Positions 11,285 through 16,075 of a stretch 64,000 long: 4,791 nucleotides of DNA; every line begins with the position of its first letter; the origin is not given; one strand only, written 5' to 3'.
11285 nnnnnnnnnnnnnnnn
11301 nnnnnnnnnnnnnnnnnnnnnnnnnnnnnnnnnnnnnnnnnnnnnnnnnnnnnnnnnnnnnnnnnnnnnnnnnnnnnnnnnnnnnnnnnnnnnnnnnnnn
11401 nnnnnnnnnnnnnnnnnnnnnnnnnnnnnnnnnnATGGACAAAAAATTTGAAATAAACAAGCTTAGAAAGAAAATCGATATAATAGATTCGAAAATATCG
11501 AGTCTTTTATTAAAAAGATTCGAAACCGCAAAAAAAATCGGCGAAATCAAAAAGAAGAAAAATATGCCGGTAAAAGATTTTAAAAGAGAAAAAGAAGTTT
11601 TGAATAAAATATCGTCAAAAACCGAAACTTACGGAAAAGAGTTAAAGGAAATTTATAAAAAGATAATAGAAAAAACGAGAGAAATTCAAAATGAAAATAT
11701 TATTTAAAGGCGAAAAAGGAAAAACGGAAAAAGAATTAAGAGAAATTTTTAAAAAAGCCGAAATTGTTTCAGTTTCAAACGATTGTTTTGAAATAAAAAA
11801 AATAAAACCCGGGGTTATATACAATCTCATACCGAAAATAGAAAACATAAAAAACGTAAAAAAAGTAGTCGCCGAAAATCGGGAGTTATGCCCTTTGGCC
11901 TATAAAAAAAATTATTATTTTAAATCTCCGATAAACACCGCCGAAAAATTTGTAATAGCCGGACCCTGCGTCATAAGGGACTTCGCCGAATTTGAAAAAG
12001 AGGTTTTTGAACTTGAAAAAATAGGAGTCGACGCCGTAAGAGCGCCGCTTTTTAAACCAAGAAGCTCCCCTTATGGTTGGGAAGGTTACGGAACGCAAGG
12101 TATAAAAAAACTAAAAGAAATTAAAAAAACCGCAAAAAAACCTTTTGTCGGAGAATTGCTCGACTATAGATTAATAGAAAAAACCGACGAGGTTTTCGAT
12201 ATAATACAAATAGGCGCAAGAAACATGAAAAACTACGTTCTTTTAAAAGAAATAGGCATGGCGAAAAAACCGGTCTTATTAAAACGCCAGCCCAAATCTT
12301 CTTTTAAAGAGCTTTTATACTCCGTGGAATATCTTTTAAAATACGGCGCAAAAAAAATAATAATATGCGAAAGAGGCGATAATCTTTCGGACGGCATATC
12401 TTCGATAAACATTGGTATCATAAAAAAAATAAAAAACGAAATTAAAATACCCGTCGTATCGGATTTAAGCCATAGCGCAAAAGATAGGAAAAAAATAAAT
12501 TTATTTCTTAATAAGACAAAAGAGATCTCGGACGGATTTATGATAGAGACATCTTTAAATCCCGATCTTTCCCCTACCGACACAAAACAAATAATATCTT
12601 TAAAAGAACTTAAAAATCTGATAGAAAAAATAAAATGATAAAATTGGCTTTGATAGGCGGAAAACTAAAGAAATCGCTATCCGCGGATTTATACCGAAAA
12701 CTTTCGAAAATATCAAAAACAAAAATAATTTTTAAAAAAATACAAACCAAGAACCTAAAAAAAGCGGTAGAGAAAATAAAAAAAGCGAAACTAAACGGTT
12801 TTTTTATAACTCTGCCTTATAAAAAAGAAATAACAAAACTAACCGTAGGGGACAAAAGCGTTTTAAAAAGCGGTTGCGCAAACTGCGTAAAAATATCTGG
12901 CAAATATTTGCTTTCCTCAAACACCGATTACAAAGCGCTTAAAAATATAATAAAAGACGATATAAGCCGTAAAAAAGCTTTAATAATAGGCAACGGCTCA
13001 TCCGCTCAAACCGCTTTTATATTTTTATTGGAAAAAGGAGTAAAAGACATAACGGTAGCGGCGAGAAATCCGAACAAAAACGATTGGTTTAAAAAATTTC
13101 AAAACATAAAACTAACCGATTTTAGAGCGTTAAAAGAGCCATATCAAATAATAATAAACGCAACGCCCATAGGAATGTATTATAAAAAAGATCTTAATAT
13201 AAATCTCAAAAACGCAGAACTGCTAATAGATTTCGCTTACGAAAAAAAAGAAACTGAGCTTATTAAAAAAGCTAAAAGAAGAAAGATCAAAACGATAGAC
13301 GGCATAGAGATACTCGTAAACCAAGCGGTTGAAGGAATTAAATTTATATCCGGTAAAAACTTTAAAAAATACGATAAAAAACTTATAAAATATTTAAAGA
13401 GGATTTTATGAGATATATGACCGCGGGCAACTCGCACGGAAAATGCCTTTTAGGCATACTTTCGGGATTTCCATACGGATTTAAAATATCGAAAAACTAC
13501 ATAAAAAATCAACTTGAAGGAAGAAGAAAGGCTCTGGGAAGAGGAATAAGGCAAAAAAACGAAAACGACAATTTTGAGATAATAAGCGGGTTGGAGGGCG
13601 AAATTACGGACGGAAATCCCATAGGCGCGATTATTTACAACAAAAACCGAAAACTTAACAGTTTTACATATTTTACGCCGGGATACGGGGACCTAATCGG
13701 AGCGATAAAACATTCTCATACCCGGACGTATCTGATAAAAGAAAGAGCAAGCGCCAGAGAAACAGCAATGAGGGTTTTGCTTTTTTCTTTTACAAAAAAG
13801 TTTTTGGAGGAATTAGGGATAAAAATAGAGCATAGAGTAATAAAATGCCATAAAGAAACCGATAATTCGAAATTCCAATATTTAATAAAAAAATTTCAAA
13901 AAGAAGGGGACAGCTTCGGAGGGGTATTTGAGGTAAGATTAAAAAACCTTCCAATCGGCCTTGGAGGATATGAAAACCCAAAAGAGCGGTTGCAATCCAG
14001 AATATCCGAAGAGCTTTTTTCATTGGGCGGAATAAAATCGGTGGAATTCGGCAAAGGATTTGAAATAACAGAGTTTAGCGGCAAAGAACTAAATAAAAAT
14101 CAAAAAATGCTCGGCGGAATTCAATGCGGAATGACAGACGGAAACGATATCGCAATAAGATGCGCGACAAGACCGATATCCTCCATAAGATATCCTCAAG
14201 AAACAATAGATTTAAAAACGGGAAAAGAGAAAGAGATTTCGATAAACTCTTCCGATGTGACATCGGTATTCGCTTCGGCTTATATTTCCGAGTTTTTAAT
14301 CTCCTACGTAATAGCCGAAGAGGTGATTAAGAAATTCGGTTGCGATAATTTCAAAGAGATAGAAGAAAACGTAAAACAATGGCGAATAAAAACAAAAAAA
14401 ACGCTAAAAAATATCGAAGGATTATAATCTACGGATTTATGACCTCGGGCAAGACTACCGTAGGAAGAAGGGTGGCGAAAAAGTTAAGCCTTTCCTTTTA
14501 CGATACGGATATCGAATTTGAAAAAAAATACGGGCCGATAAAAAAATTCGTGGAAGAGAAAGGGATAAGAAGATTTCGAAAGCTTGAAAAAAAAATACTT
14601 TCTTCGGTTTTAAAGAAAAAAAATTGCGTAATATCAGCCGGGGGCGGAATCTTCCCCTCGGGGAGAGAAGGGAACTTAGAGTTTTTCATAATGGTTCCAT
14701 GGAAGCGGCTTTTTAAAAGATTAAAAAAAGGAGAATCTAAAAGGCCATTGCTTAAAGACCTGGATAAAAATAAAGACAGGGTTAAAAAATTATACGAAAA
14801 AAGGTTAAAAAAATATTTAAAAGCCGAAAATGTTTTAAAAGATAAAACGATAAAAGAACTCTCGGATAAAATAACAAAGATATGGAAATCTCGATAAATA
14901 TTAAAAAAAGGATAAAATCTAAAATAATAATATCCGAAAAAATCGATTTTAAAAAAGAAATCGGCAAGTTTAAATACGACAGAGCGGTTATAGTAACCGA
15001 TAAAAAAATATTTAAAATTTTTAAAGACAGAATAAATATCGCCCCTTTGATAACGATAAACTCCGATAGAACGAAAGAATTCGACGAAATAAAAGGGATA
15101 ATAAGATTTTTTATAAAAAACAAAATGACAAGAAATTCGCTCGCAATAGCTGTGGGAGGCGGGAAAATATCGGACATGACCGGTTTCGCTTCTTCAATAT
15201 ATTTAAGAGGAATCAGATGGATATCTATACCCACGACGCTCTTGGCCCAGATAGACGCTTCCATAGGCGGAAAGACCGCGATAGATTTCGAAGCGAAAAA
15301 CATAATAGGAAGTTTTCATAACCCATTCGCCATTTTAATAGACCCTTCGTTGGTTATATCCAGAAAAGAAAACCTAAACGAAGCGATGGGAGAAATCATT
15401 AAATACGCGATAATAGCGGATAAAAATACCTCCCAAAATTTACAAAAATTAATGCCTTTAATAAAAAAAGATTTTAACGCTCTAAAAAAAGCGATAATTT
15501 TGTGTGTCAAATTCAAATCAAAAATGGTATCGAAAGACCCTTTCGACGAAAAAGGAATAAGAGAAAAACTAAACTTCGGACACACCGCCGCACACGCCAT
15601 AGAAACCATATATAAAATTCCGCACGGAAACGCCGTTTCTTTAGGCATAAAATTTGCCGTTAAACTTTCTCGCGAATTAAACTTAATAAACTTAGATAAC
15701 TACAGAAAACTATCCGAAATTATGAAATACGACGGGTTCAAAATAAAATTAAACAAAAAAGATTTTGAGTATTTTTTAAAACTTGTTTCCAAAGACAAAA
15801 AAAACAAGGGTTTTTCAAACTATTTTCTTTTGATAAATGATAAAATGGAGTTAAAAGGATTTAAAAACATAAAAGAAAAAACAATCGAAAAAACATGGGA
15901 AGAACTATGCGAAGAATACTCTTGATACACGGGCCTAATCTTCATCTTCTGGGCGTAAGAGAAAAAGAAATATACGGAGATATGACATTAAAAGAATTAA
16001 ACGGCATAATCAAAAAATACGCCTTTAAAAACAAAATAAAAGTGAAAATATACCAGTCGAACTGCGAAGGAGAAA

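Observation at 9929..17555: U32-family Fe-S protein pair heading a single operon with chorismate mutase and all seven shikimate-pathway genes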

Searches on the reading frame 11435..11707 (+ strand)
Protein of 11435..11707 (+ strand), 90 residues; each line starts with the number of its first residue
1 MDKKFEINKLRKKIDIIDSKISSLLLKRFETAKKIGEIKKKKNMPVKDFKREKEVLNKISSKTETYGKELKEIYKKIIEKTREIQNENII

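Call 3: search_protein_families(library=pfam, proteins=[window:11435-11707:+], max_evalue=0.1)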
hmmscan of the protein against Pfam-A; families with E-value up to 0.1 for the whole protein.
window:11435-11707:+ (90 aa): 3 families
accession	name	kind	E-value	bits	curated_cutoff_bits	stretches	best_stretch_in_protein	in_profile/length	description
PF01817.26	CM_2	-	3.8e-19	69.1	27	1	10-85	1-79/80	Chorismate mutase type II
PF02403.27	Seryl_tRNA_N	-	0.007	17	28.2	1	6-86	30-106/108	Seryl-tRNA synthetase N-terminal domain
PF20993.2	CENPH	-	0.0073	16.9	27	1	12-87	77-152/175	CENPH protein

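Call 4: search_protein_families(library=ncbifam, proteins=[window:11435-11707:+], max_evalue=0.1)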
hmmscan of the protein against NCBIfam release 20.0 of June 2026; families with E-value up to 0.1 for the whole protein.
window:11435-11707:+ (90 aa): 22 families
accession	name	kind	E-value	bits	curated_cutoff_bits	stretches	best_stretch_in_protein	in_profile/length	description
TIGR01805.1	CM_mono_grmpos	equivalog_domain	1.1e-14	54.4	71.2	1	8-85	2-81/81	chorismate mutase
TIGR01808.1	CM_M_hiGC-arch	equivalog_domain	8.1e-13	48.3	52.15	1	6-82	1-73/74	chorismate mutase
TIGR01791.2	CM_archaeal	equivalog_domain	1.5e-12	47.3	66.95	1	7-85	1-82/83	chorismate mutase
NF004925.0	PRK06285.1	equivalog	1.3e-11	44.4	77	1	4-87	6-92/99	chorismate mutase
TIGR01807.1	CM_P2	equivalog_domain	2.8e-11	43.6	69.55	1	8-77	2-75/76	chorismate mutase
NF008400.0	PRK11199.1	equivalog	6.2e-11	41.9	273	1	6-86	4-87/374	bifunctional chorismate mutase/prephenate dehydrogenase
NF009239.0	PRK12595.1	equivalog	5.2e-10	38.8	279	1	6-88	5-89/360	bifunctional 3-deoxy-7-phosphoheptulonate synthase/chorismate mutase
NF006691.0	PRK09239.1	equivalog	6.5e-10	39.1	120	1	5-60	10-65/108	chorismate mutase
TIGR01795.1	CM_mono_cladeE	equivalog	1.4e-09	38.4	107.55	1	6-77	4-77/94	chorismate mutase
TIGR01801.1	CM_A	equivalog_domain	7.1e-09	35.8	106.35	1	4-88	4-89/102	chorismate mutase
NF007910.0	PRK10622.1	equivalog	1.5e-08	34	577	1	4-79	4-82/386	bifunctional chorismate mutase/prephenate dehydratase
TIGR01799.1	CM_T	equivalog_domain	4.6e-08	33.1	95.9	1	8-68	2-62/83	chorismate mutase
TIGR01797.1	CM_P_1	equivalog_domain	6.8e-08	32.6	73.7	1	9-81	3-78/83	chorismate mutase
TIGR01806.1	CM_mono2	equivalog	1.2e-07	31.9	74.15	1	20-86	8-77/114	gamma subclass chorismate mutase AroQ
NF005894.0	PRK07857.1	equivalog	1.3e-07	31.4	73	1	4-71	27-94/106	chorismate mutase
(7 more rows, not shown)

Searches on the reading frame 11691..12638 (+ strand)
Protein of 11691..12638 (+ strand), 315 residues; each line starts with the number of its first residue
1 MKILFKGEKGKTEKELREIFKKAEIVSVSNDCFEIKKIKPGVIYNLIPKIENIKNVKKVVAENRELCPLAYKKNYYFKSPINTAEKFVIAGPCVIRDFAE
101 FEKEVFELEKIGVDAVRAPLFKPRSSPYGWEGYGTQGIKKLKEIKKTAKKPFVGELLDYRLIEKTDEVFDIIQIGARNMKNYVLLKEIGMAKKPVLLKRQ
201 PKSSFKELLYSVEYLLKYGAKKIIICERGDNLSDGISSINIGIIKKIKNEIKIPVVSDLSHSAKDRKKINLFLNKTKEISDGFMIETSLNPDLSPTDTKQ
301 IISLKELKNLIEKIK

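Call 3: search_protein_families(library=pfam, proteins=[window:11691-12638:+], max_evalue=0.1)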
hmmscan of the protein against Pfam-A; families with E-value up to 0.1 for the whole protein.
window:11691-12638:+ (315 aa): 2 families
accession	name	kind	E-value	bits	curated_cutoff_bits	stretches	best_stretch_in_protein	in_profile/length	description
PF00793.26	DAHP_synth_1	-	3.9e-40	137.9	25.5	1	87-310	19-257/270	DAHP synthetase I family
PF03102.20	NeuB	-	0.011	15.6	22.1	1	169-255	90-175/241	NeuB family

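Call 4: search_protein_families(library=ncbifam, proteins=[window:11691-12638:+], max_evalue=0.1)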
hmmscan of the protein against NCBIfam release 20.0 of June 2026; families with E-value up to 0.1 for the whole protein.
window:11691-12638:+ (315 aa): 8 families
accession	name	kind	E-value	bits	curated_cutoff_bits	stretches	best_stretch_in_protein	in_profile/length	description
NF006421.0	PRK08673.1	subfamily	2.8e-54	184.6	335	1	79-315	88-327/338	3-deoxy-7-phosphoheptulonate synthase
TIGR01361.1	DAHP_synth_Bsub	equivalog_domain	1e-51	175.8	267.75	1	83-314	23-257/260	3-deoxy-7-phosphoheptulonate synthase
NF009239.0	PRK12595.1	equivalog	2.9e-48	164.7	279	1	81-315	114-351/360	bifunctional 3-deoxy-7-phosphoheptulonate synthase/chorismate mutase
NF009933.0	PRK13396.1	subfamily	5.1e-37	127.7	486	1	87-314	103-334/352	3-deoxy-7-phosphoheptulonate synthase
NF041229.1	BagF_FevY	exception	3.8e-30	105.2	700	1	81-310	86-318/340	phospho-2-dehydro-3-deoxyheptonate aldolase BagF/FevY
NF003543.0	PRK05198.1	equivalog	2.4e-16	59.5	242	1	82-314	14-264/273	3-deoxy-8-phosphooctulonate synthase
TIGR01362.1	KDO8P_synth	equivalog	4.4e-16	58.8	314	1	87-314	4-249/258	3-deoxy-8-phosphooctulonate synthase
NF009109.0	PRK12457.1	equivalog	2.4e-10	40.2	457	1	124-268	61-207/281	3-deoxy-8-phosphooctulonate synthase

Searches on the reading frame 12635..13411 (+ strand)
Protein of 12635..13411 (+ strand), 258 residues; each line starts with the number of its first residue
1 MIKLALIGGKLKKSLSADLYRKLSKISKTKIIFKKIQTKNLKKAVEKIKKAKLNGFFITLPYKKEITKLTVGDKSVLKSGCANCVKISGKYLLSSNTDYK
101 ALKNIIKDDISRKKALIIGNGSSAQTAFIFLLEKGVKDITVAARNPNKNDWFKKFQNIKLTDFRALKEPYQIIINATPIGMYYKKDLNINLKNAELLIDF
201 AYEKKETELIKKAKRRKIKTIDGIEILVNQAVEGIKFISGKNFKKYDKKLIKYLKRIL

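Call 3: search_protein_families(library=pfam, proteins=[window:12635-13411:+], max_evalue=0.1)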
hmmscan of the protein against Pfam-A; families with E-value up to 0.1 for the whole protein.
window:12635-13411:+ (258 aa): 4 families
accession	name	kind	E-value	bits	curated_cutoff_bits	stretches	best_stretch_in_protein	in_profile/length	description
PF08501.16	Shikimate_dh_N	-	3.3e-09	37.3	27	1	6-85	1-83/83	Shikimate dehydrogenase substrate binding domain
PF01488.26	Shikimate_DH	-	1.6e-08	35.2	24.3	1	106-223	6-134/138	Shikimate / quinate 5-dehydrogenase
PF13241.12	NAD_binding_7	-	0.016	16.2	22.1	1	109-208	4-76/104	Putative NAD(P)-binding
PF03807.23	F420_oxidored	-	0.051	14.6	21.6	0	117-200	4-91/94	NADP oxidoreductase coenzyme F420-dependent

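Call 4: search_protein_families(library=ncbifam, proteins=[window:12635-13411:+], max_evalue=0.1)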
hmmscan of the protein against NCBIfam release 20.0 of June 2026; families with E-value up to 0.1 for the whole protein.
window:12635-13411:+ (258 aa): 21 families
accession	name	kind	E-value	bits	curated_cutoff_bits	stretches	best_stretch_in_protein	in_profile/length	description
TIGR00507.1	aroE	equivalog_domain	4.5e-36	124.4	200.2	1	4-244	3-256/270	shikimate dehydrogenase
NF001322.0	PRK00258.3-6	equivalog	1.8e-30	106.2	285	1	5-242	9-253/272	shikimate dehydrogenase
NF001319.0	PRK00258.3-3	equivalog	5.9e-29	101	252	1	5-242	10-260/279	shikimate dehydrogenase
NF001311.0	PRK00258.1-3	equivalog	4.2e-28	98.3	235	1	3-242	7-259/279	shikimate dehydrogenase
NF001314.0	PRK00258.2-2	equivalog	4.6e-26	91.5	248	1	5-241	11-272/290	shikimate dehydrogenase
NF001316.0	PRK00258.2-5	equivalog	5.2e-25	88.2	247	1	3-245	3-250/263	shikimate dehydrogenase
NF001310.0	PRK00258.1-2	equivalog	1.1e-24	87.1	221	1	3-237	4-257/279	shikimate dehydrogenase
NF001312.0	PRK00258.1-4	equivalog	1.8e-23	83.2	295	1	34-236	44-261/285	shikimate dehydrogenase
NF009202.0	PRK12550.1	equivalog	9.7e-23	80.8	306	1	30-240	37-255/272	shikimate 5-dehydrogenase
NF001315.0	PRK00258.2-4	equivalog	1.4e-19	70.4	413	1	34-243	42-270/284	shikimate dehydrogenase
NF009201.0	PRK12549.1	subfamily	1.7e-19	70.1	235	1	2-242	8-270/286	shikimate dehydrogenase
TIGR01809.1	Shik-DH-AROM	equivalog_domain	6.8e-18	64.8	196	1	3-236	7-266/282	shikimate dehydrogenase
NF009200.0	PRK12548.1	subfamily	8.4e-14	51.6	432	2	170-243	200-278/289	shikimate dehydrogenase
NF001313.0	PRK00258.2-1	equivalog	8.3e-13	48.5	431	1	35-243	45-277/290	shikimate dehydrogenase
NF006802.0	PRK09310.1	equivalog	1.5e-10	40.5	598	1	5-237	219-452/477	bifunctional 3-dehydroquinate dehydratase/shikimate dehydrogenase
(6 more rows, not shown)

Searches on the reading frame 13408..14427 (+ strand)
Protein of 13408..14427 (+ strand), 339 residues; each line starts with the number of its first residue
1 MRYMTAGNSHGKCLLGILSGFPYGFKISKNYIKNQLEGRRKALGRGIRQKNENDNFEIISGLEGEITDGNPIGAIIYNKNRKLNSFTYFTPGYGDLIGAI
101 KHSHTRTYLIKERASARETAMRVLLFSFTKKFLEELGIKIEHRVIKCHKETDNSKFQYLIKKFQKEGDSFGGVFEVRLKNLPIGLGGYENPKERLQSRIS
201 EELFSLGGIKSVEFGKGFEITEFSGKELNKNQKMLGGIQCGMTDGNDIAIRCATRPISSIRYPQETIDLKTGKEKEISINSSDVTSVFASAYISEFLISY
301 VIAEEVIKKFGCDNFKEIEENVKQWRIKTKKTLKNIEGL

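Call 3: search_protein_families(library=pfam, proteins=[window:13408-14427:+], max_evalue=0.1)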
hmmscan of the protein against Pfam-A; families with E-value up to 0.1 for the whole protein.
window:13408-14427:+ (339 aa): 1 family
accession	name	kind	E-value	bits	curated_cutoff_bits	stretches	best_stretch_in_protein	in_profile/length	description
PF01264.26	Chorismate_synt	-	1.1e-72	245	27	1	1-306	1-326/327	Chorismate synthase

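Call 4: search_protein_families(library=ncbifam, proteins=[window:13408-14427:+], max_evalue=0.1)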
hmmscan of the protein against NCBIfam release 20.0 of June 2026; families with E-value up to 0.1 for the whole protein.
window:13408-14427:+ (339 aa): 3 families
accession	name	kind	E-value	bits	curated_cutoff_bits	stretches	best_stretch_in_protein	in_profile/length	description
NF003793.1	PRK05382.1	equivalog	5.5e-70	235.8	321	2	2-151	1-153/344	chorismate synthase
TIGR00033.1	aroC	equivalog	5e-67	226.3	212.2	2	1-142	1-146/351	chorismate synthase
NF009113.0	PRK12463.1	equivalog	7.2e-47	160.2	799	3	145-326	191-384/390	chorismate synthase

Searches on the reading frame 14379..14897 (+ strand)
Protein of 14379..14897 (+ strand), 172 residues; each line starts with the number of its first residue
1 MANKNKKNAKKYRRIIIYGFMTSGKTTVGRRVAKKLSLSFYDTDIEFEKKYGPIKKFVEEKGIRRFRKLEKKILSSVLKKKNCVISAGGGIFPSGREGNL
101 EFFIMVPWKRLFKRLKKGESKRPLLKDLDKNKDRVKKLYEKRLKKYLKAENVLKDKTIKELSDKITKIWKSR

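Call 3: search_protein_families(library=pfam, proteins=[window:14379-14897:+], max_evalue=0.1)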
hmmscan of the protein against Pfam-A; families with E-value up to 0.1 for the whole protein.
window:14379-14897:+ (172 aa): 6 families
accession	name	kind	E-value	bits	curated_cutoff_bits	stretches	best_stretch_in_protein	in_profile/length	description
PF01202.28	SKI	-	8.6e-32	110.9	22.1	1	21-168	1-154/159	Shikimate kinase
PF13189.12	Cytidylate_kin2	-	1.1e-06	29.3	28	1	17-45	4-32/176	Cytidylate kinase-like family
PF13238.12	AAA_18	-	2.3e-05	25.3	29.4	1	15-119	1-112/128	AAA domain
PF08433.16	KTI12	-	0.0039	17.2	22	1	15-86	4-76/271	Chromatin associated protein KTI12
PF13671.12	AAA_33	-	0.0065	17.2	27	1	15-84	2-73/143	AAA domain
PF02224.24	Cytidylate_kin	-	0.032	14.4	26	1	17-44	3-30/211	Cytidylate kinase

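Call 4: search_protein_families(library=ncbifam, proteins=[window:14379-14897:+], max_evalue=0.1)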
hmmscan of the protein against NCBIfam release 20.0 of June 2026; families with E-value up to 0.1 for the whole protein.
window:14379-14897:+ (172 aa): 23 families
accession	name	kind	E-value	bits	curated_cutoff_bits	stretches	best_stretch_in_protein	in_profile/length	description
NF010552.0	PRK13946.1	equivalog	2.2e-25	89.4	186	1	4-157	15-173/198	shikimate kinase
NF010553.0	PRK13947.1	equivalog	1.5e-24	87.2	204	1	13-168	2-164/173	shikimate kinase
NF010555.0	PRK13949.1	equivalog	3.4e-22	79.4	180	1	13-162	2-160/175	shikimate kinase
NF010556.0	PRK13951.1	equivalog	2.6e-21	76.1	560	1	14-151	2-140/492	bifunctional shikimate kinase AroK/3-dehydroquinate synthase AroB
NF010554.0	PRK13948.1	equivalog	1e-18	67.6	217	1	16-169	14-174/192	shikimate kinase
NF003456.0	PRK05057.1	equivalog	7.2e-17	61.8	195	1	12-168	4-169/173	shikimate kinase AroK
NF040667.1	hom_kin_desulfo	exception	8.1e-16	58.3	197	1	15-169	3-159/163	homoserine kinase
NF002988.0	PRK03731.1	equivalog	4.6e-15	55.8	161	1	14-153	4-150/174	shikimate kinase AroL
NF006610.0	PRK09169.1-4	subfamily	3.4e-14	50.4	4299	1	9-150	2862-3008/3056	hypothetical protein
NF010627.0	PRK14021.1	equivalog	3.7e-14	52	565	1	11-152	5-154/542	bifunctional shikimate kinase/3-dehydroquinate synthase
NF006015.0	PRK08154.1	subfamily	1.5e-11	44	204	1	4-92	128-218/314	anaerobic benzoate catabolism transcriptional regulator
NF001866.0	PRK00625.1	equivalog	1.9e-10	41.2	142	1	14-145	2-138/173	shikimate kinase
NF004861.0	PRK06217.1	equivalog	5.6e-05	22.6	203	1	13-123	2-109/183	hypothetical protein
NF010004.0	PRK13477.1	equivalog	0.011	14.2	524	1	15-44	288-317/514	bifunctional pantoate--beta-alanine ligase/(d)CMP kinase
TIGR02173.1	cyt_kin_arch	equivalog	0.014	15.4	102.1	1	15-87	3-79/169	(d)CMP kinase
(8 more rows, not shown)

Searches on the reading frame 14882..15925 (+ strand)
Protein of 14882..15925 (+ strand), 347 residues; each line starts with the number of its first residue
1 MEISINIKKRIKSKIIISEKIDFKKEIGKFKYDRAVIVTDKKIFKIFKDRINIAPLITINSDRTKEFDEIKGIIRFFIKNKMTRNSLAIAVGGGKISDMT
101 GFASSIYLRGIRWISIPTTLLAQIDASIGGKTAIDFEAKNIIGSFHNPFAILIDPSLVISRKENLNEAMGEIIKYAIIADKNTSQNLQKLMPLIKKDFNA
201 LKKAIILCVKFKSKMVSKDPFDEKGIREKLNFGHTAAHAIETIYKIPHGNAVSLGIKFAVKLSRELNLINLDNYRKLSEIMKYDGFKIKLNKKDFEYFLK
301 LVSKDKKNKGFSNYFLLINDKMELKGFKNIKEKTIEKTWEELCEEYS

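Call 3: search_protein_families(library=pfam, proteins=[window:14882-15925:+], max_evalue=0.1)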
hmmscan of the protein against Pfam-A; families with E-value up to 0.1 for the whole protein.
window:14882-15925:+ (347 aa): 6 families
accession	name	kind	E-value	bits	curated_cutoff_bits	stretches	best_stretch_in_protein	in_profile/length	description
PF01761.26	DHQ_synthase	-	1.9e-36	124.7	24.2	1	60-159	6-106/115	3-dehydroquinate synthase N-terminal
PF24621.2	DHQS_C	-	1.1e-33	116.7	27.6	1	169-308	2-144/144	3-dehydroquinate synthase C-terminal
PF13685.12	Fe-ADH_2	-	8.8e-08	32.7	28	1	29-158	16-145/149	Iron-containing alcohol dehydrogenase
PF25137.1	ADH_Fe_C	-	0.011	15.8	27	1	232-292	74-128/194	Fe-containing alcohol dehydrogenase family, C-terminal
PF00465.25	Fe-ADH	-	0.03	14.4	31.3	0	23-118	14-129/168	Iron-containing alcohol dehydrogenase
PF05879.18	RHD3_GTPase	-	0.059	13.2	42.4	1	278-342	91-158/245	Root hair defective 3 GTP-binding protein (RHD3) GTPase domain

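Call 4: search_protein_families(library=ncbifam, proteins=[window:14882-15925:+], max_evalue=0.1)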
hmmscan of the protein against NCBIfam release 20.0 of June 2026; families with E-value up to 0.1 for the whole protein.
window:14882-15925:+ (347 aa): 10 families
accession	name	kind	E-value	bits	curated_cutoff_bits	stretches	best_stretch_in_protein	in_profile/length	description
TIGR01357.1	aroB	equivalog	1.5e-77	261.1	305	1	33-336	22-340/344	3-dehydroquinate synthase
TIGR04425.1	P_lya_rel_AroB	hypoth_equivalog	2.4e-70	237.3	400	1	23-345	16-347/348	AroB-related putative sugar phosphate phospholyase (cyclizing)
NF010556.0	PRK13951.1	equivalog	2.9e-45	155.1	560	1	10-308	160-460/492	bifunctional shikimate kinase AroK/3-dehydroquinate synthase AroB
NF004852.0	PRK06203.1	equivalog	7.3e-42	143.6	333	1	63-290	99-333/407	3-dehydroquinate synthase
NF010627.0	PRK14021.1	equivalog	6.6e-40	137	565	1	59-329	244-527/542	bifunctional shikimate kinase/3-dehydroquinate synthase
NF002022.0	PRK00843.1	equivalog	4e-06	26.1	413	1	35-187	37-188/350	NAD(P)-dependent glycerol-1-phosphate dehydrogenase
NF005088.0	PRK06522.1-2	subfamily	0.0011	18.2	371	1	252-338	9-95/308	2-dehydropantoate 2-reductase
NF007911.0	PRK10624.1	equivalog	0.0076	15.2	537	0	231-284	259-309/382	lactaldehyde reductase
TIGR02638.1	lactal_redase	equivalog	0.016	14.1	523.15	0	232-284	261-310/379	lactaldehyde reductase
NF010378.0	PRK13805.1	equivalog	0.039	11.7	951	1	232-337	726-824/872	bifunctional acetaldehyde-CoA/alcohol dehydrogenase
